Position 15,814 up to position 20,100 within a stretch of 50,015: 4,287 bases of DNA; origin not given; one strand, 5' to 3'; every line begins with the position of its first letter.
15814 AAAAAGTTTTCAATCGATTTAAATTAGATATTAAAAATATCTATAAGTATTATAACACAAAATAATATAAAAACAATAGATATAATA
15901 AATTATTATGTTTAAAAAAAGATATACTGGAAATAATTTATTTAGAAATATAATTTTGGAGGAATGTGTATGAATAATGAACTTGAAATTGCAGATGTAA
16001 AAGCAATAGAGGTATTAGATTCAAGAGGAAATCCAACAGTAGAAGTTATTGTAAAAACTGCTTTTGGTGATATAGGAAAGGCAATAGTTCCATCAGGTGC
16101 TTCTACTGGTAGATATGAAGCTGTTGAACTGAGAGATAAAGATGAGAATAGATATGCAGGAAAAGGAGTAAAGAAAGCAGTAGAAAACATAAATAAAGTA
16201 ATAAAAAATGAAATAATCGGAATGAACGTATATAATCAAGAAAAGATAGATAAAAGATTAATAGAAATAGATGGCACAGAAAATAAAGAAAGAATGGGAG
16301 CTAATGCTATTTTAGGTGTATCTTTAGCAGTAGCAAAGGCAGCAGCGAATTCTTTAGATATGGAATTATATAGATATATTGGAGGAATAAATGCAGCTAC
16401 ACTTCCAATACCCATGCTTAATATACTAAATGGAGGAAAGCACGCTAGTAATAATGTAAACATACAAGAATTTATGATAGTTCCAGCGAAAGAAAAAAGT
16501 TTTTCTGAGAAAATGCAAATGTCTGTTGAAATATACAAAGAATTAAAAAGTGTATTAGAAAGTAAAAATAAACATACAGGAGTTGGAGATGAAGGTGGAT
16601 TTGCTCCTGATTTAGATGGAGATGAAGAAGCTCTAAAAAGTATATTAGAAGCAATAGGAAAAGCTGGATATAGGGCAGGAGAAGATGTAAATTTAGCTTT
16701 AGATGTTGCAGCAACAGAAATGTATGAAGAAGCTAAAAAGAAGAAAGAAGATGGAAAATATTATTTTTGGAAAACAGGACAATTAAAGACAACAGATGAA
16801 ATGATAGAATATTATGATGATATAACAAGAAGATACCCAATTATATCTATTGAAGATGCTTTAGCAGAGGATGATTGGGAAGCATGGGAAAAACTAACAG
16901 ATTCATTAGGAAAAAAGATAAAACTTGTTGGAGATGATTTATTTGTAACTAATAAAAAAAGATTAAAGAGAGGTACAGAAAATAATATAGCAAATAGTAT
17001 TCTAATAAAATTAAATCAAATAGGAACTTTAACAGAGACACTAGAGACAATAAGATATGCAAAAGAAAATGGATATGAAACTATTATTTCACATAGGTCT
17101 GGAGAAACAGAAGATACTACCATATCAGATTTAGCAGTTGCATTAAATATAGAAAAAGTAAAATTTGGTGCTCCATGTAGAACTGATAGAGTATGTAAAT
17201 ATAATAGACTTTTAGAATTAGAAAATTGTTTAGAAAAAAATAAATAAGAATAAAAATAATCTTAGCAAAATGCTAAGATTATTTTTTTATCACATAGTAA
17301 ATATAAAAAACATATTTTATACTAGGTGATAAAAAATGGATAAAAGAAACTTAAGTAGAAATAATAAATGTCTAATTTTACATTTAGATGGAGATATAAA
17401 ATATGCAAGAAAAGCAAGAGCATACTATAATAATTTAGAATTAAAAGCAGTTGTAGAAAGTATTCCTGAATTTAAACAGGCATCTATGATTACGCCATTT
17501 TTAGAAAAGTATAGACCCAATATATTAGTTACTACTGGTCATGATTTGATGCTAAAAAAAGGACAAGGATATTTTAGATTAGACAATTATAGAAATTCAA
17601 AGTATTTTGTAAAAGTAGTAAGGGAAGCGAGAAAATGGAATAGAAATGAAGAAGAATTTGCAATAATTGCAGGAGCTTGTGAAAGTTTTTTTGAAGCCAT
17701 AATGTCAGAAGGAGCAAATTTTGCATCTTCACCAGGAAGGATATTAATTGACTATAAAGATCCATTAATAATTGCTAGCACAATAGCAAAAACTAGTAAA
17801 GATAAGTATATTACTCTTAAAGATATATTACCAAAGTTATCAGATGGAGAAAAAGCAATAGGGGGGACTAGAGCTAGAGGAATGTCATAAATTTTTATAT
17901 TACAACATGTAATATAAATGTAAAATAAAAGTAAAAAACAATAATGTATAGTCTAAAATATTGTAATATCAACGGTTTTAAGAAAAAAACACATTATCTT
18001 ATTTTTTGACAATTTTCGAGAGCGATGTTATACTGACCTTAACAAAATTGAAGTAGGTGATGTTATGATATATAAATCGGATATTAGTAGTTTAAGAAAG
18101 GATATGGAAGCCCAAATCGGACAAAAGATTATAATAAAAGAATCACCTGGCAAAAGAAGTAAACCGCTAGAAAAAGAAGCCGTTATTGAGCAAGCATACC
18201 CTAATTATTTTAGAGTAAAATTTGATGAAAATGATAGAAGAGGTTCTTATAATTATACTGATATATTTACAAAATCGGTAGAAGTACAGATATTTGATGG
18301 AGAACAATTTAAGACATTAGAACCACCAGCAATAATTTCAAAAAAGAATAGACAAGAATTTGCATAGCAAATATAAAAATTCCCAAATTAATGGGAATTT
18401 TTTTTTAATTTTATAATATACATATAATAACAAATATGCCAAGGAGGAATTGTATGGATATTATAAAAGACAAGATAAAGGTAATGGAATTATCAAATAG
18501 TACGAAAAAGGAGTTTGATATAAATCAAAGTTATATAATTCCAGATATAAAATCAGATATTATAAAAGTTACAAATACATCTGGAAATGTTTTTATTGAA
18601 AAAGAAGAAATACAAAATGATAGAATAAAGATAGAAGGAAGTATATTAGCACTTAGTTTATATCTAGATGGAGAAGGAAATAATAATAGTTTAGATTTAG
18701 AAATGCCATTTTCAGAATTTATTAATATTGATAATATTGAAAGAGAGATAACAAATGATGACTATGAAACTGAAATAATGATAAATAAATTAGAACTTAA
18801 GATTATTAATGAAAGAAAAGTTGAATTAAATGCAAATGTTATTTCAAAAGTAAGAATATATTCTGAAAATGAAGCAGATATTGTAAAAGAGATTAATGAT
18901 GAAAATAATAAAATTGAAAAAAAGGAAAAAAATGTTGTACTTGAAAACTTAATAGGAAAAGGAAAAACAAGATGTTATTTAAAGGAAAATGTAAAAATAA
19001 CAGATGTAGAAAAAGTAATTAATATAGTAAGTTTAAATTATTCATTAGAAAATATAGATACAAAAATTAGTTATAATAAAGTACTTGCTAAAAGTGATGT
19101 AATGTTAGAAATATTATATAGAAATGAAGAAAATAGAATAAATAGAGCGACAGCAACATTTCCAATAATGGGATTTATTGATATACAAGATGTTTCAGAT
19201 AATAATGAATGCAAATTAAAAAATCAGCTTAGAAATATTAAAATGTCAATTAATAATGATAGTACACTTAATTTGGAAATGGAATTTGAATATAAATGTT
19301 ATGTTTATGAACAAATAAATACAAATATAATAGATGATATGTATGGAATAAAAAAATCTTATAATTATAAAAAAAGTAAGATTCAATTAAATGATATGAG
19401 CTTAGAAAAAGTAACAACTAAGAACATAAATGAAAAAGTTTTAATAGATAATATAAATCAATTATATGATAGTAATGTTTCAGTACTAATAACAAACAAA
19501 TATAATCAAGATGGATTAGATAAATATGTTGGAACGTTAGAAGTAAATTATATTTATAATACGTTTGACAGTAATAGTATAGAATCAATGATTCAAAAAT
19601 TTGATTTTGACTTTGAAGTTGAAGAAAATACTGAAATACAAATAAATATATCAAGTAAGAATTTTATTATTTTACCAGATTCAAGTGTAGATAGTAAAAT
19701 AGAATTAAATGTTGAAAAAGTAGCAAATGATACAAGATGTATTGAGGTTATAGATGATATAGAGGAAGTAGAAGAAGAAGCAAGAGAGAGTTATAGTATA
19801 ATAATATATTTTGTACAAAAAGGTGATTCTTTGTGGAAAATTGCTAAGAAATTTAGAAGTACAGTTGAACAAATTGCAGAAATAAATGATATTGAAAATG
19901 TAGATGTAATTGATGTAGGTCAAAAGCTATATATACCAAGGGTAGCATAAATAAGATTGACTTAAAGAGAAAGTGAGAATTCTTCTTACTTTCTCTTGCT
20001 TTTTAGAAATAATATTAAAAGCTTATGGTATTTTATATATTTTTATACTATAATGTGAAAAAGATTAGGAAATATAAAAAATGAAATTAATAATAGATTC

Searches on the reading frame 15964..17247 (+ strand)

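Call 68: search_protein_families(library=pfam, proteins=[window:15964-17247:+], max_evalue=0.00001)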
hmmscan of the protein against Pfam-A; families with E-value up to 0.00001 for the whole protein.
window:15964-17247:+ (427 aa): 2 families
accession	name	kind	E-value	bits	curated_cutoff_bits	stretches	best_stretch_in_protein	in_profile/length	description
PF00113.28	Enolase_C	-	5.5e-112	374.3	21.5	1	146-424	3-282/296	Enolase, C-terminal TIM barrel domain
PF03952.21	Enolase_N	-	1.1e-58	197.6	35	1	9-139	1-131/131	Enolase, N-terminal domain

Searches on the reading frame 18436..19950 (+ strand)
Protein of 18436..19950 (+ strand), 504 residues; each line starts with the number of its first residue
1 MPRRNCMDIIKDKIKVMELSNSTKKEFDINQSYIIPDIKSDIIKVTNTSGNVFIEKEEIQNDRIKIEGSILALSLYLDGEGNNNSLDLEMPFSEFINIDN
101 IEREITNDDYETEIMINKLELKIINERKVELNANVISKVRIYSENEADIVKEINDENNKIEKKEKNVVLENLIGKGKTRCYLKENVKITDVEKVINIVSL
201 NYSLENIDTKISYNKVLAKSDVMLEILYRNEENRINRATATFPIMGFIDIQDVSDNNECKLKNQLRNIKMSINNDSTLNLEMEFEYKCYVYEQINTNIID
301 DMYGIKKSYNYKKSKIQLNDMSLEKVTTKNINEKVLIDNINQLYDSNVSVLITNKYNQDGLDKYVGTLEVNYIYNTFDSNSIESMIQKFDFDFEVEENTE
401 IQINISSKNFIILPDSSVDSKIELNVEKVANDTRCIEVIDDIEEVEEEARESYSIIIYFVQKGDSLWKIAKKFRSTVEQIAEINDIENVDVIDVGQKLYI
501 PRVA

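Call 68: search_protein_families(library=pfam, proteins=[window:18436-19950:+], max_evalue=0.00001)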
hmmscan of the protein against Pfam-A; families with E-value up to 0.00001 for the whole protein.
window:18436-19950:+ (504 aa): 2 families
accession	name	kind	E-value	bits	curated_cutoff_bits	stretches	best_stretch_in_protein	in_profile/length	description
PF12673.12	SipL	-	8.7e-19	68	23.6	2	41-124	1-78/78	SipL, SPOCS domain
PF01476.26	LysM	-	3.2e-14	53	20.9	1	459-501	2-43/43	LysM domain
